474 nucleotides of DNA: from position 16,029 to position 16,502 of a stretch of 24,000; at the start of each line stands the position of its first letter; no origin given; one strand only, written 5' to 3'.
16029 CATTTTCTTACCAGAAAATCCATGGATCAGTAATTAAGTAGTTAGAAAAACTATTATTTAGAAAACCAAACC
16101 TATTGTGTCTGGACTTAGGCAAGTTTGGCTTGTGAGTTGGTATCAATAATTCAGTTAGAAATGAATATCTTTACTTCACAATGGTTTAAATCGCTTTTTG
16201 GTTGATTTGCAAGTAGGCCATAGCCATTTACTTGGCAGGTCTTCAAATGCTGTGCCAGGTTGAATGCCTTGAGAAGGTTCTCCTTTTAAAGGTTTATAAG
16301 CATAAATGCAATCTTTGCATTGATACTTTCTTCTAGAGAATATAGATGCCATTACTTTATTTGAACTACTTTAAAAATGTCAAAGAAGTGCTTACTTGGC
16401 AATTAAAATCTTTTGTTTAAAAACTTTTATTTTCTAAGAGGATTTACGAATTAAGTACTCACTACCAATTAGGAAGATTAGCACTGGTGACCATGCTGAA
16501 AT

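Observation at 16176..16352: ORF absent from the supplied track: a rubredoxin-fold protein missing one Fe-ligand Cys and both knuckle glycines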

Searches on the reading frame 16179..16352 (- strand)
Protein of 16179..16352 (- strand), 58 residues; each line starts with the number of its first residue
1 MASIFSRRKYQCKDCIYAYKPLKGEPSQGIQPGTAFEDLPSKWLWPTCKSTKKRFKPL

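Call 3: search_protein_families(library=pfam, proteins=[window:16179-16352:-], max_evalue=10)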
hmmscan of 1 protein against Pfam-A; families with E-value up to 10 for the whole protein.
seq(58 aa): 1 family
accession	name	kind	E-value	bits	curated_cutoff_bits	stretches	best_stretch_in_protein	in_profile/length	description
PF00301.25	Rubredoxin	-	2.9e-18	66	23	1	9-55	1-47/47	Rubredoxin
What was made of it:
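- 16176..16352 (-): Intact 58-aa rubredoxin-family ORF. It is the orthologue of the Prochlorococcus small soluble rubredoxin. PF00301 E 2.9e-18, full length (call 3).
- On Rubredoxin (Pfam PF00301): E 2.9e-18, 66 bits against a cut-off of 23, profile positions 1-47 of 47 (call 3)
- Checked: It matches PF00301 Rubredoxin at E 2.9e-18 and 66 bits (cut-off 23), covering profile positions 1-47 of 47 (call 3).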

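Call 4: search_protein_families(library=ncbifam, proteins=[window:16179-16352:-], max_evalue=10)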
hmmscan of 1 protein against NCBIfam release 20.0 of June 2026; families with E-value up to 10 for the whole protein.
seq(58 aa): 2 families
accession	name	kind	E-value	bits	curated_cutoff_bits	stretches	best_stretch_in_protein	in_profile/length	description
NF045768.1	RubredRD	equivalog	1.7e-18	66.4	90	1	8-57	2-51/54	rubredoxin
NF003954.0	PRK05452.1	equivalog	3.9e-10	39.2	711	1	7-57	423-473/479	anaerobic nitric oxide reductase flavorubredoxin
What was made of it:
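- On NCBIfam NF045768 RubredRD (equivalog): 66.4 bits against a cut-off of 90 (call 4)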

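Call 5: search_solved_structures(query=window:16179-16352:-, max_evalue=1, show_alignments=3)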
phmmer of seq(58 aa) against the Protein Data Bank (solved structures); distinct sequences matched with E-value up to 1: 66 (the best 60 are shown).
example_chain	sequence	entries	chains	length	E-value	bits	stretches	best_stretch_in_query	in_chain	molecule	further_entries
9zdi_A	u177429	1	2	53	7.2e-16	60.7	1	8-58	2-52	Rubredoxin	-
1rdv_A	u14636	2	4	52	5.6e-15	57.9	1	8-57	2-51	RUBREDOXIN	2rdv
1rb9_A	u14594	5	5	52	5.6e-14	54.7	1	8-56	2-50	RUBREDOXIN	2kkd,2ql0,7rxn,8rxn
2pve_A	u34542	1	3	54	2.9e-13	52.5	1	8-56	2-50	Rubredoxin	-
1e8j_A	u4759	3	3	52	2.9e-13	52.4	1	10-56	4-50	RUBREDOXIN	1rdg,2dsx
1b2o_A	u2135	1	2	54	4.9e-13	51.7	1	8-56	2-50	PROTEIN (RUBREDOXIN)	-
7wsx_A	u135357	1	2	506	5.2e-13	51.7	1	9-58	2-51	Hydroxylamine reductase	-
7e0l_A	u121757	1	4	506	5.3e-13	51.6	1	9-58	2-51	Hydroxylamine reductase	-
1yk5_A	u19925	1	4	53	1.5e-12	50.2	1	9-56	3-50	Rubredoxin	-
2pya_A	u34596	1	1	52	2e-12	49.8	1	9-56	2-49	Rubredoxin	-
1t9p_A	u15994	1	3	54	2.1e-12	49.7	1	8-56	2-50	Rubredoxin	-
1b13_A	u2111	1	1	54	2.6e-12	49.4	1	8-56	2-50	PROTEIN (RUBREDOXIN)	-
1c09_A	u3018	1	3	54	2.8e-12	49.4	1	8-56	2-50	RUBREDOXIN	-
1t9o_A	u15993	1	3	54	3.9e-12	48.9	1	8-56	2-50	Rubredoxin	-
9ta4_A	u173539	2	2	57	4.2e-12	48.8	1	8-56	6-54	Rubredoxin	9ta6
4rxn_A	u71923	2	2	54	1.4e-11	47.2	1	8-56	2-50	RUBREDOXIN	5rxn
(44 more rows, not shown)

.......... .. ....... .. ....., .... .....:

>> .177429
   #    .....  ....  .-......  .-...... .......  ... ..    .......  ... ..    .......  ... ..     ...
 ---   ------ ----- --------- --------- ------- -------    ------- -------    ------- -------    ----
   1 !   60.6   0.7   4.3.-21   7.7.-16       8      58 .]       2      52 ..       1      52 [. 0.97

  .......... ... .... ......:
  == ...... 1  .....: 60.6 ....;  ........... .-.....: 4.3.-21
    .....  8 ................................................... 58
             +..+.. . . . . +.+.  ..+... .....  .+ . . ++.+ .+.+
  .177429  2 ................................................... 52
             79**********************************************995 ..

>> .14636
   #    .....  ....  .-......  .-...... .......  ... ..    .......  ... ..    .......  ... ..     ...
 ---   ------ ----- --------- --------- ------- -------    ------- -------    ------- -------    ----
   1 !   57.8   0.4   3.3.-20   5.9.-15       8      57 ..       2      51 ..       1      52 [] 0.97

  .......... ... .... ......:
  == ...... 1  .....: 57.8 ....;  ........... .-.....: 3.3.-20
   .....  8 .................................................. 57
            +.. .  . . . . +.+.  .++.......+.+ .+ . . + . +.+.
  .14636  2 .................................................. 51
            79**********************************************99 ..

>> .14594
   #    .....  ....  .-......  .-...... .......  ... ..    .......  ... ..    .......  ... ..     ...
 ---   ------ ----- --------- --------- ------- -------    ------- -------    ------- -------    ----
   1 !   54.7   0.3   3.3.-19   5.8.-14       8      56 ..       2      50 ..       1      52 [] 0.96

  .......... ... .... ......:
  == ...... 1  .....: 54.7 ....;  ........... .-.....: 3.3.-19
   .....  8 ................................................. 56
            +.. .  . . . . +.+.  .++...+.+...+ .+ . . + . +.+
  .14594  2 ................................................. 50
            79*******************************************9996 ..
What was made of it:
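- Closest known: Canonical rubredoxin. Same: Gap-free alignment through the aromatic core and the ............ motif (call 5).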

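Call 6: find_homologous_proteins(query=window:16179-16352:-, max_evalue=0.00001)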
Query seq(58 aa) (58 aa): 11 proteins with E <= 0.00001 among 11 candidates.
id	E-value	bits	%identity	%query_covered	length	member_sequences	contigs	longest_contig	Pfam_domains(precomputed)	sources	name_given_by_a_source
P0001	4.5e-34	132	100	100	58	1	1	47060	PF00301.26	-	-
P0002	3.8e-27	110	84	100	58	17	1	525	PF00301.26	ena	-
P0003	6.8e-21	91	68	97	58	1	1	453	PF00301.26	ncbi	-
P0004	3.5e-20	88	67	100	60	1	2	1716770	PF00301.26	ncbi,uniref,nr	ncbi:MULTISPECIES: rubredoxin [Prochlorococcus]|uniref:rubredoxin n=1 Tax=Prochlorococcus TaxID=1218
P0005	7.0e-20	88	67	95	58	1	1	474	PF00301.26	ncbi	-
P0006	1.1e-18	84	62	100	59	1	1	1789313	PF00301.26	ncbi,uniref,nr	ncbi:rubredoxin [Prochlorococcus marinus]|uniref:rubredoxin n=1 Tax=Prochlorococcus marinus TaxID=12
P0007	1.7e-18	83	64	97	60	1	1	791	PF00301.26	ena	-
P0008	1.7e-18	83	62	100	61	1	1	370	PF00301.26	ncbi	-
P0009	1.3e-14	71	66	81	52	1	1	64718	PF00301.26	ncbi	-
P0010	2.0e-12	64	57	88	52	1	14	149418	PF21349.3,PF00301.26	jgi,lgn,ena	-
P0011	6.1e-12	63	57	88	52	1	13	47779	PF21349.3,PF00301.26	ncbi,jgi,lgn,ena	-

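Call 13: find_related_loci(query=A2, collection=genome_contigs, flank=4000)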
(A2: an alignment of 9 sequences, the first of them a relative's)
Query A2 (58 aa) in genome_contigs; peptide patterns used: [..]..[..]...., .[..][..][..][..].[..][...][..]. (x = any residue, [..] = any of these).
246 stretches matched a pattern; 185 encode a relative of the query (tblastn E <= 1e-3); the best 80 are kept; 80 distinct loci.
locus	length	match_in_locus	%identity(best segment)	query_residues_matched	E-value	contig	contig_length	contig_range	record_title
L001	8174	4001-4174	86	1-58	4e-30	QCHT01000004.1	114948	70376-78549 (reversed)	Prochlorococcus sp. AG-402-G10 Ga0171862_104, whole genome shotgun sequence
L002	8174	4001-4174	79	1-58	1e-29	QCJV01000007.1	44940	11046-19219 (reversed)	Prochlorococcus sp. AG-409-F19 Ga0171883_107, whole genome shotgun sequence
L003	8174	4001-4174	72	1-58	3e-26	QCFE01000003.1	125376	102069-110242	Prochlorococcus sp. AG-363-B11 Ga0115798_103, whole genome shotgun sequence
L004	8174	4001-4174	57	1-58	2e-22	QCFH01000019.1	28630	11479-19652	Prochlorococcus sp. AG-363-C02 Ga0115801_119, whole genome shotgun sequence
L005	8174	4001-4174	60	1-58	2e-22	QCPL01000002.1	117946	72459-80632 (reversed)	Prochlorococcus sp. AG-436-M02 Ga0171973_102, whole genome shotgun sequence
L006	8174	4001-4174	60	1-58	3e-22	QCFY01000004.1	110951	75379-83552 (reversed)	Prochlorococcus sp. AG-363-O06 Ga0115818_104, whole genome shotgun sequence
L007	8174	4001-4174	57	1-58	4e-22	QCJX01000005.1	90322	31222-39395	Prochlorococcus sp. AG-409-I11 Ga0171885_105, whole genome shotgun sequence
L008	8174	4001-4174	53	1-58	3e-20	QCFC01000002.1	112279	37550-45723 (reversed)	Prochlorococcus sp. AG-363-B04 Ga0115796_102, whole genome shotgun sequence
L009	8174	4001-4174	59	1-58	4e-20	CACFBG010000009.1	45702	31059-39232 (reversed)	uncultured Prochlorococcus sp. isolate AG-404-P15 genome assembly, contig: AG-404-P15_NODE_9, whole genome shotgun seque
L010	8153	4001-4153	57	8-58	3e-19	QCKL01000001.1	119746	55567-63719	Prochlorococcus sp. AG-409-O23 Ga0171899_101, whole genome shotgun sequence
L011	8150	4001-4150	64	9-58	2e-19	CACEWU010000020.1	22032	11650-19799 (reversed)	uncultured Prochlorococcus sp. isolate AG-404-L15 genome assembly, contig: AG-404-L15_NODE_20, whole genome shotgun sequ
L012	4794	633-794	56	5-58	2e-18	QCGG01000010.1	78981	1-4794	Prochlorococcus sp. AG-363-P19 Ga0115826_110, whole genome shotgun sequence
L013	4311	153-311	55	6-58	3e-18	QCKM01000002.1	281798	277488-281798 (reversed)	Prochlorococcus sp. AG-409-P01 Ga0171900_102, whole genome shotgun sequence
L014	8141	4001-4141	66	10-56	4e-18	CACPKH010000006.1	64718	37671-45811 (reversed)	MAG: uncultured Prochlorococcus sp. isolate AG-439-G12 genome assembly, contig: AG-439-G12_NODE_6, whole genome shotgun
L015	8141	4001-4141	60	9-55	1e-17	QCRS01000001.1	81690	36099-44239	Prochlorococcus sp. AG-463-F15 Ga0172020_101, whole genome shotgun sequence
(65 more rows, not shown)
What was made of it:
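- The nearest relatives are single-cell amplified genomes (call 13), so the source may be one too.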

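Call 15: find_encoding_contigs(protein=window:16179-16352:-, flank=3000, max_places=6)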
Protein seq(58 aa) (58 aa): no gene with exactly this product is on record in the collection.
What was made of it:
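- Tried and rejected: This was meant to identify the source record and found nothing (call 15).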

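Call 16: find_related_loci(query=window:16179-16352:-, collection=metagenome_contigs, flank=1500)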
Query seq(58 aa) (58 aa) in metagenome_contigs; peptide patterns used: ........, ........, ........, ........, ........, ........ (x = any residue, [..] = any of these).
600 stretches matched a pattern (row limit reached: there are more); 12 encode a relative of the query (tblastn E <= 1e-3); 12 distinct loci.
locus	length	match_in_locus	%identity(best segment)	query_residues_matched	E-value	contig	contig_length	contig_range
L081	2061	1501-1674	88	1-58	9e-33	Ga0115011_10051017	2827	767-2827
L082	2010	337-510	86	1-58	2e-32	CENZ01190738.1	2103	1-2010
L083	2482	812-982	67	1-57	2e-23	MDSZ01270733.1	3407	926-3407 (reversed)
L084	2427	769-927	55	6-58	4e-18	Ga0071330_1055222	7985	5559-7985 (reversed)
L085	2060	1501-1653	57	8-58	1e-17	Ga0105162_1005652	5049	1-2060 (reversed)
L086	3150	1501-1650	54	9-58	2e-16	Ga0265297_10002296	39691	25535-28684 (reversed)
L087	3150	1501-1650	54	12-58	8e-15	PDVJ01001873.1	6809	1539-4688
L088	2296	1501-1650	54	12-58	1e-14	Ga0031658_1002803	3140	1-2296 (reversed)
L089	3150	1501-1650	48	9-58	3e-14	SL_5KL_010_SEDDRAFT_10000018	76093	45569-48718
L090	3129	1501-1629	56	12-54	5e-14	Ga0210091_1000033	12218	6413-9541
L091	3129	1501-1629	56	12-54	5e-14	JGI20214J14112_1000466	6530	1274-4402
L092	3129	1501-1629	56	12-54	6e-14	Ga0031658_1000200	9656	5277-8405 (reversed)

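Call 28: list_cluster_members(proteins=[P0001, P0002])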
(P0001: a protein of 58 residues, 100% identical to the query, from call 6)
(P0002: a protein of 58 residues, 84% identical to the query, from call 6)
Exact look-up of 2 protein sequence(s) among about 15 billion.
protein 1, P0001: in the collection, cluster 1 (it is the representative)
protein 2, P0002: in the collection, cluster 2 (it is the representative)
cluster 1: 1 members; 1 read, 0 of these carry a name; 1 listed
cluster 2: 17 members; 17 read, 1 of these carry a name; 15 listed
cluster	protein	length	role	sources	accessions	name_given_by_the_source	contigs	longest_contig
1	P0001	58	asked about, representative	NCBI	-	-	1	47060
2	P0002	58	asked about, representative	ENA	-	-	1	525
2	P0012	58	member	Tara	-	strand:+ start:337 stop:513 length:177 start_codon:yes stop_codon:yes gene_type:complete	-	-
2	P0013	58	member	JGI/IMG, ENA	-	-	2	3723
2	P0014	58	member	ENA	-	-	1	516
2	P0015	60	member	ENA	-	-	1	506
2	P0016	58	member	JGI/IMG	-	-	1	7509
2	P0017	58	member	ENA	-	-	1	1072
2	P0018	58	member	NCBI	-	-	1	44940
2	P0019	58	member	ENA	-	-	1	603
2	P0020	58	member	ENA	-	-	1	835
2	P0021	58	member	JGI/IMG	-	-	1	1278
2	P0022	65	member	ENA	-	-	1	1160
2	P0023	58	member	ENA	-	-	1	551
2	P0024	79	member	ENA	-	-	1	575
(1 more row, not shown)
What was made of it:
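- Checked: The public protein collection does hold this product as a called protein from one 47,060-bp NCBI contig (calls 6, 28), although the exact-product contig look-up found nothing (call 15).
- The window protein is a singleton seen on one contig (calls 6, 28).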

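Call 34: search_protein_representatives(protein=window:16179-16352:-)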
Query: 58 residues. Proteins with E-value up to 0.001 (for the whole library): 3107; up to 1e-10: 67; up to 1e-30: 1. The best 150 are listed.
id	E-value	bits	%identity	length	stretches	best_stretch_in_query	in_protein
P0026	2.0e-33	128.5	46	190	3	7-57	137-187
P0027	1.1e-21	91.6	46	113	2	8-58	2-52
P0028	8.5e-21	88.8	48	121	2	8-56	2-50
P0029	2.6e-20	87.2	43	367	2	5-53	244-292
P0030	7.1e-20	85.9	48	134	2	6-53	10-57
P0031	1.3e-19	85.1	46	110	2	8-56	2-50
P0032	1.9e-19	84.5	45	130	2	7-57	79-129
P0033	2.1e-19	84.4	43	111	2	7-55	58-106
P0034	1.0e-18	82.2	46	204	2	4-49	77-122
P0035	1.1e-18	82.1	63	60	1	5-58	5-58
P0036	1.2e-17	78.9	45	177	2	5-49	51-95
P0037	1.9e-17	78.2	47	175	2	9-50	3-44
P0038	1.4e-16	75.5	42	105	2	9-57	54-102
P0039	1.6e-16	75.4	43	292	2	8-56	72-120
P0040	1.3e-15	72.5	44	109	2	8-57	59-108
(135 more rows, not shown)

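Call 41: predict_structure(alignment_id=A2)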
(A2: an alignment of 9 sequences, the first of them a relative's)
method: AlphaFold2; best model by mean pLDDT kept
length: 58 residues; sequences in the alignment: 9
mean_pLDDT: 81.9   pTM: 0.55
mean pLDDT of the five models: 81.9, 79.7, 79.0, 77.8, 75.3
residues with pLDDT >= 90: 0; 70-90: 51; 50-70: 5; < 50: 2
segments of 3 or more residues with pLDDT < 50: none
pLDDT, mean of each block of 10 residues (from residue 1): 64 86 85 86 86 85
secondary structure, 60 per line:
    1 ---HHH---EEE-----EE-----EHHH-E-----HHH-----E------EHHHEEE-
elements in order: E10-12 E55-57
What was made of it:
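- On Rubredoxin (Pfam PF00301): AF2 pLDDT 81.9 (call 41).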

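Call 45: fold_search(model_id=the predicted structure, library=pdb)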
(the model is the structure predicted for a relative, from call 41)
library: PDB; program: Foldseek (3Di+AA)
matches with E <= 10: 154; with E <= 0.001: 56
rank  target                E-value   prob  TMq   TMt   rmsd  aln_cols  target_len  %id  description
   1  6me6_A                5.5e-06  1.00  0.85  0.12   1.1        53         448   40  XFEL crystal structure of human melatonin receptor MT2 in complex with 2-phenylmelatonin (released 2019-04-24)
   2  4xnw_A                1.1e-05  1.00  0.87  0.15   1.5        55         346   40  The human P2Y1 receptor in complex with MRS2500 (released 2015-04-01)
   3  7sus                  1.1e-05  1.00  0.85  0.16   2.1        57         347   38  Crystal structure of Apelin receptor in complex with small molecule (released 2022-07-27)
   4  6gps                  1.2e-05  1.00  0.89  0.17   1.0        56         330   38  CRYSTAL STRUCTURE OF CCR2A IN COMPLEX WITH MK-0812 (released 2019-01-02)
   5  6me7_A                1.4e-05  1.00  0.85  0.12   0.8        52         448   40  XFEL crystal structure of human melatonin receptor MT2 (H208A) in complex with 2-phenylmelatonin (released 2019-04-24)
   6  5xpd                  1.4e-05  1.00  0.87  0.20   1.5        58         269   36  Sugar transporter of AtSWEET13 in inward-facing state with a substrate analog (released 2017-09-13)
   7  6aky                  1.5e-05  1.00  0.89  0.16   0.9        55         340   38  The Crystal structure of Human Chemokine Receptor CCR5 in complex with compound 34 (released 2018-10-24)
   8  6akx_B                1.7e-05  1.00  0.89  0.16   0.9        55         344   38  The Crystal structure of Human Chemokine Receptor CCR5 in complex with compound 21 (released 2018-10-24)
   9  4xnw_C                1.7e-05  1.00  0.87  0.15   1.4        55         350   40  The human P2Y1 receptor in complex with MRS2500 (released 2015-04-01)
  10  1b2o_A                2.1e-05  1.00  0.84  0.89   0.8        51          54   41  CLOSTRIDIUM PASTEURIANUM RUBREDOXIN G10VG43A MUTANT (released 1999-05-27)
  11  2pve_A                2.2e-05  1.00  0.83  0.92   0.8        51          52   43  NMR and X-ray Analysis of Structural Additivity in Metal Binding Site-Swapped Hybrids of Rubredoxin (released 2007-12-18)
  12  1t9o_A                2.2e-05  1.00  0.83  0.90   0.8        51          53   41  Crystal Structure of V44G Cp Rubredoxin (released 2004-10-05)
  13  1rdg                  2.5e-05  1.00  0.84  0.94   0.7        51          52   47  RUBREDOXIN FROM DESULFOVIBRIO GIGAS. A MOLECULAR MODEL OF THE OXIDIZED FORM AT 1.4 ANGSTROMS RESOLUTION (released 1989-04-19)
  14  1t9p_A                2.5e-05  1.00  0.84  0.90   0.8        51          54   41  Crystal Structure of V44A, G45P Cp Rubredoxin (released 2004-10-05)
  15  6bd4                  2.5e-05  1.00  0.85  0.14   0.8        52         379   40  Crystal structure of human apo-Frizzled4 receptor (released 2018-08-22)
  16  7rxn                  3.3e-05  1.00  0.83  0.92   0.9        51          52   43  STRUCTURE OF RUBREDOXIN FROM DESULFOVIBRIO VULGARIS AT 1.5 A RESOLUTION (released 1991-07-15)
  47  4rxn                  2.7e-04  1.00  0.84  0.90   0.8        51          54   41  CRYSTALLOGRAPHIC REFINEMENT OF RUBREDOXIN AT 1.2 ANGSTROMS RESOLUTION (released 1985-04-01)
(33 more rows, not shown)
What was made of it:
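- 16176..16352 (-): AF2 model pLDDT 82, Foldseek TM 0.83-0.9 and rmsd 0.7-0.9 A to rubredoxin structures (calls 41, 45).
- On Rubredoxin (Pfam PF00301): Foldseek probability 1.00, TM 0.83-0.94, rmsd 0.7-0.9 A to 1rdg, 7rxn, 4rxn and others (call 45).
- Closest known: Canonical rubredoxin. Same: The predicted fold superposes at 0.7-0.9 A (call 45).
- Rubredoxin family and fold are established (calls 3, 5, 41, 45).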

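Call 46: find_encoding_contigs(protein=P0004, flank=4000, max_places=4)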
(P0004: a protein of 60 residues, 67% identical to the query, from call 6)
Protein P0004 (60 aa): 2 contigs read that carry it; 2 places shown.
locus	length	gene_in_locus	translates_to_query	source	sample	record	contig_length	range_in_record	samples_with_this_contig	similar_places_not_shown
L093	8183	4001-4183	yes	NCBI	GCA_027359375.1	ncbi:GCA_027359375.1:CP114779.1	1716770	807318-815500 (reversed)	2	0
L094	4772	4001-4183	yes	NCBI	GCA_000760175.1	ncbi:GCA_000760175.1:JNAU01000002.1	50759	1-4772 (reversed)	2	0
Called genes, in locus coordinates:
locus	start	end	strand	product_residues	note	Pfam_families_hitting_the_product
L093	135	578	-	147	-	PF01744:GLTT, PF12518:DUF3721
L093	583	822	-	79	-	PF12518:DUF3721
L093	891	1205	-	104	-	-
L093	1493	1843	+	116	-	-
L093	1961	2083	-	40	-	-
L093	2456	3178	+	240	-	PF12844:HTH_19 (weak), PF13413:HTH_25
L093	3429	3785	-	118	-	PF14250:AbrB-like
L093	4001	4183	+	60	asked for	PF00301:Rubredoxin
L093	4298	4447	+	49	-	-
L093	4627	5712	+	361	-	-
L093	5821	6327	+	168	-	-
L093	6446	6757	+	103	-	-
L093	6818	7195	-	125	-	PF04134:DCC1-like (weak)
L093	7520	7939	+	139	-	PF00472:RF-1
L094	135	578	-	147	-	PF01744:GLTT, PF12518:DUF3721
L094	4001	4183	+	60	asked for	PF00301:Rubredoxin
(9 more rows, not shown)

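Call 47: find_encoding_contigs(protein=P0006, flank=4000, max_places=3)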
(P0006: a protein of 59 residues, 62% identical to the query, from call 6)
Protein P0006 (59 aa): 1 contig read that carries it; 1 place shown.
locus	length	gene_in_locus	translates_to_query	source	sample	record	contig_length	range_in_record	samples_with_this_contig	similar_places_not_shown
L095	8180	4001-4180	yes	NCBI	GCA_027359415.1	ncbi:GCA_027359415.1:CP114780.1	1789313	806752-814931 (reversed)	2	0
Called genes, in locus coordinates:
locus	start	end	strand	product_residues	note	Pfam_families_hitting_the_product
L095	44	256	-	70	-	-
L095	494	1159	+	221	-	PF00106:adh_short, PF08659:KR, PF13561:adh_short_C2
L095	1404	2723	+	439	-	-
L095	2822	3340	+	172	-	-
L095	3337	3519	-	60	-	-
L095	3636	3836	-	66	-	-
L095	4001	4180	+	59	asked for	PF00301:Rubredoxin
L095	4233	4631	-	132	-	PF08854:DUF1824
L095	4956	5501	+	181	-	PF07799:DUF1643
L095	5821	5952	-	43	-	-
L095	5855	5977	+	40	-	-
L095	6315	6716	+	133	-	-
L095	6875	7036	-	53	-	-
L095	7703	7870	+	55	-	-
